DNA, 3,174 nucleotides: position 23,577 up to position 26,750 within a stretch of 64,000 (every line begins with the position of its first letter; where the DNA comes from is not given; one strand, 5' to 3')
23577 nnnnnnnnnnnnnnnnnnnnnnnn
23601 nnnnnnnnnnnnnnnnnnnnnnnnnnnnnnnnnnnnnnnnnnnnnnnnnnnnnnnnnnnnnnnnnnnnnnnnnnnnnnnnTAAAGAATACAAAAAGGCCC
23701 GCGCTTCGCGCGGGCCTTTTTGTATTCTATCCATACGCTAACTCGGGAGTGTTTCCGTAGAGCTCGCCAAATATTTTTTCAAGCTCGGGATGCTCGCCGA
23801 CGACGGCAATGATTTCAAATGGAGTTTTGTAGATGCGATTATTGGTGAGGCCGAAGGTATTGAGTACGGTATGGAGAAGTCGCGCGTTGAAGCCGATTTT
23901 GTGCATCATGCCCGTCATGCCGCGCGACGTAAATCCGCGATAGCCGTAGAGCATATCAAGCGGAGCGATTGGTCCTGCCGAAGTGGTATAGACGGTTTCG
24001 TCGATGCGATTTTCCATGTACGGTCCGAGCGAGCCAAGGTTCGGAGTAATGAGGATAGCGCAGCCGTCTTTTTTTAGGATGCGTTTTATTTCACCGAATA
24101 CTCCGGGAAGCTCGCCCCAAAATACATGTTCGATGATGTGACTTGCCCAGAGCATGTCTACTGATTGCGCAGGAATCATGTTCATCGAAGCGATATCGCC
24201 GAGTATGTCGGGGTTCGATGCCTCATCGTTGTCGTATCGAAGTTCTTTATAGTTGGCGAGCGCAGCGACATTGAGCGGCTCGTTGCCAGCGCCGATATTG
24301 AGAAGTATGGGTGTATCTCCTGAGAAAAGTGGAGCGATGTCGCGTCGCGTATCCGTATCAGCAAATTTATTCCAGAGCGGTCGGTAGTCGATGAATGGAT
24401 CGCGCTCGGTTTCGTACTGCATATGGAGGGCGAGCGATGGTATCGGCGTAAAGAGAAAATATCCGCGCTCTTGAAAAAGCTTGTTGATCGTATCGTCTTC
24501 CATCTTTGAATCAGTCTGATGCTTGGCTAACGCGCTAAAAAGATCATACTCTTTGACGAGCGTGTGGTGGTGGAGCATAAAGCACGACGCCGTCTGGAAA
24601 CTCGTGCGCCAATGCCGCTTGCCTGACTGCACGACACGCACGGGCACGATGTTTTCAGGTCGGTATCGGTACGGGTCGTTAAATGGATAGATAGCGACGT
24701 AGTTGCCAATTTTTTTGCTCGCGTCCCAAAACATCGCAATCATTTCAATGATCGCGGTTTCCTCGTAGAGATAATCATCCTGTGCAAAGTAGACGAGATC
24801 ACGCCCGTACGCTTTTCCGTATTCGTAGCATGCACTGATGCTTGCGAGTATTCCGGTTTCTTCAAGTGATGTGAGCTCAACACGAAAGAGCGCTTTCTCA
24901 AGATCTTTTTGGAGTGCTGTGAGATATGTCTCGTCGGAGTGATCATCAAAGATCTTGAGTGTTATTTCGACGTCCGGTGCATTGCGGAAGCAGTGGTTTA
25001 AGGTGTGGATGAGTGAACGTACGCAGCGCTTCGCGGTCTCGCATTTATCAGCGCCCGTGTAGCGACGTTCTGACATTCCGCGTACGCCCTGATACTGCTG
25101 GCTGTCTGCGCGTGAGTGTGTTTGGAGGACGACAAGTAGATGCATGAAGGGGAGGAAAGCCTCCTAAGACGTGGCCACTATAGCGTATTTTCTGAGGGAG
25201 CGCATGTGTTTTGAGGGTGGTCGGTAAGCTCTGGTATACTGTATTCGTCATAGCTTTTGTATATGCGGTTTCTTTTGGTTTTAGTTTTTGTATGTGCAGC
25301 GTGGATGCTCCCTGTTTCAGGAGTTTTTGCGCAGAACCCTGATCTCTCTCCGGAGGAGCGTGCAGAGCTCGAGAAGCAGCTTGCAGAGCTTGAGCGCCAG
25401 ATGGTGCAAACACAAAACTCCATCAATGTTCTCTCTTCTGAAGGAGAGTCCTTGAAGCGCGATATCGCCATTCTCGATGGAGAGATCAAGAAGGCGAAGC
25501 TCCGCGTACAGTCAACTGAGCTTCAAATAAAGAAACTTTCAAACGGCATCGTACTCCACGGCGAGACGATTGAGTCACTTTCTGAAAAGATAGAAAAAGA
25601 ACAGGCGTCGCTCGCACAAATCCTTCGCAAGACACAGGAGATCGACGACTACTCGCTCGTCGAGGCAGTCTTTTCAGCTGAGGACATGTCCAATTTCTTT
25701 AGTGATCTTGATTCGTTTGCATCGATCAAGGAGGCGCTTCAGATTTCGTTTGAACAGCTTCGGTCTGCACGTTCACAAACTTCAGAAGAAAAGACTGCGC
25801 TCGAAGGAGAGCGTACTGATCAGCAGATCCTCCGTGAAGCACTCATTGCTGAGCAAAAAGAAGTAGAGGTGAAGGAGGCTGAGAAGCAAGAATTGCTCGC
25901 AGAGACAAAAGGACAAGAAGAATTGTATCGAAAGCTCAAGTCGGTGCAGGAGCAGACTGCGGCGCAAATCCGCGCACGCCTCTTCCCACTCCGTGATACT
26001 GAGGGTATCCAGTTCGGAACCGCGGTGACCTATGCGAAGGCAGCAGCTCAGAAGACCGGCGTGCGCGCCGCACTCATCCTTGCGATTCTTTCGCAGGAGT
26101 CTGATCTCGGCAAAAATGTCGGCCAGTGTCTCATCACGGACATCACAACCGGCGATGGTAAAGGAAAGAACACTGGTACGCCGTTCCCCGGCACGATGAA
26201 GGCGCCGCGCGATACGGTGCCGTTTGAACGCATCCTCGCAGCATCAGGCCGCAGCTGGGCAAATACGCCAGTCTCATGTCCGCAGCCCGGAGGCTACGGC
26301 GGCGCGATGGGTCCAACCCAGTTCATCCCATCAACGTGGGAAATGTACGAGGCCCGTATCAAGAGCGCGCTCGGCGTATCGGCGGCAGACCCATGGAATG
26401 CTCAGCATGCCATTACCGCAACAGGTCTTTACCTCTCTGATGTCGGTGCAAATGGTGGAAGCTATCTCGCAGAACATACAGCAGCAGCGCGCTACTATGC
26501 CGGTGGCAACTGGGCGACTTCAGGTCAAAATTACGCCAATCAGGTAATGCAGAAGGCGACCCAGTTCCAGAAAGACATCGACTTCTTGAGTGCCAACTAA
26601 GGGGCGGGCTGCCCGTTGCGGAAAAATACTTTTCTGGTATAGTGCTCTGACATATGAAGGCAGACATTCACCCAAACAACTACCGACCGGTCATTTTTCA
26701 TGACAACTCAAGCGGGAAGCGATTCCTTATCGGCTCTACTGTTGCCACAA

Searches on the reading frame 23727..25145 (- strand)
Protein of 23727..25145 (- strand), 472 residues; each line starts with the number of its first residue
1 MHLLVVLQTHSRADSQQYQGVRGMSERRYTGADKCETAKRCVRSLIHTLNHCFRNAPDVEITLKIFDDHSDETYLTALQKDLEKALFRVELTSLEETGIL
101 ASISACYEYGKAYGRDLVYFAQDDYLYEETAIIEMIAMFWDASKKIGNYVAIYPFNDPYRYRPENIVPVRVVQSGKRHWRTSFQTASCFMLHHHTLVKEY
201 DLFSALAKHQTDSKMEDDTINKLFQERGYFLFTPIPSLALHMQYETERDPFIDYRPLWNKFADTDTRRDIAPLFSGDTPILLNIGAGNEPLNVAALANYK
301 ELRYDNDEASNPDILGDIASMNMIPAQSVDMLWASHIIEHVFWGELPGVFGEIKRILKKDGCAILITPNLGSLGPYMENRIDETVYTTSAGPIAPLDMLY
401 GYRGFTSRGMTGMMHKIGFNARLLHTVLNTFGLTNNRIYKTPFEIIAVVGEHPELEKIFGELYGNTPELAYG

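Call 12: search_protein_families(library=pfam, proteins=[window:23727-25145:-], max_evalue=0.00001)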
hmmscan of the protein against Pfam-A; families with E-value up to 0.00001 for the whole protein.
window:23727-25145:- (472 aa): 0 families

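Call 86: search_protein_families(library=pfam, proteins=[window:23727-25145:-], max_evalue=0.001)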
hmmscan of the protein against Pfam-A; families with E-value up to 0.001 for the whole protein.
window:23727-25145:- (472 aa): 1 family
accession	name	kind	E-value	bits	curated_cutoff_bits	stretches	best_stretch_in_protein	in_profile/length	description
PF08241.18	Methyltransf_11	-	2e-05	25.5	21.2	1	304-364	33-94/95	Methyltransferase domain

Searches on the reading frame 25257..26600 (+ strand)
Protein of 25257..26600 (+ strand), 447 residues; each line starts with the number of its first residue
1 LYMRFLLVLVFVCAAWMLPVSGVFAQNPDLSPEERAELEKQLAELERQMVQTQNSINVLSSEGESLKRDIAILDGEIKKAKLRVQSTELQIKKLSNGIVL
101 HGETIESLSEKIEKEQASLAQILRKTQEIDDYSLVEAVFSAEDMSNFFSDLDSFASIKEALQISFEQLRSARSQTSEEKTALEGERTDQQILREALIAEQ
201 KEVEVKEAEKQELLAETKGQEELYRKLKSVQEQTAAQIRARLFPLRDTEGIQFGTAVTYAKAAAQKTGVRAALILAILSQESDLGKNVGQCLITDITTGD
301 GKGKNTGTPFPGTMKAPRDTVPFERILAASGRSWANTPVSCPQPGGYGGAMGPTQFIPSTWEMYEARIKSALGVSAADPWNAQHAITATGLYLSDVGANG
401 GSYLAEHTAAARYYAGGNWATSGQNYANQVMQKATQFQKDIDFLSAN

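Call 12: search_protein_families(library=pfam, proteins=[window:25257-26600:+], max_evalue=0.00001)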
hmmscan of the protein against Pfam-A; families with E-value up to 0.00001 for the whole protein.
window:25257-26600:+ (447 aa): 1 family
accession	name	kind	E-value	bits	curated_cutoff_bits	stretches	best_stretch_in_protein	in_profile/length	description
PF13406.11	SLT_2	-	3.7e-11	43.2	24.3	1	196-403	9-206/292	Transglycosylase SLT domain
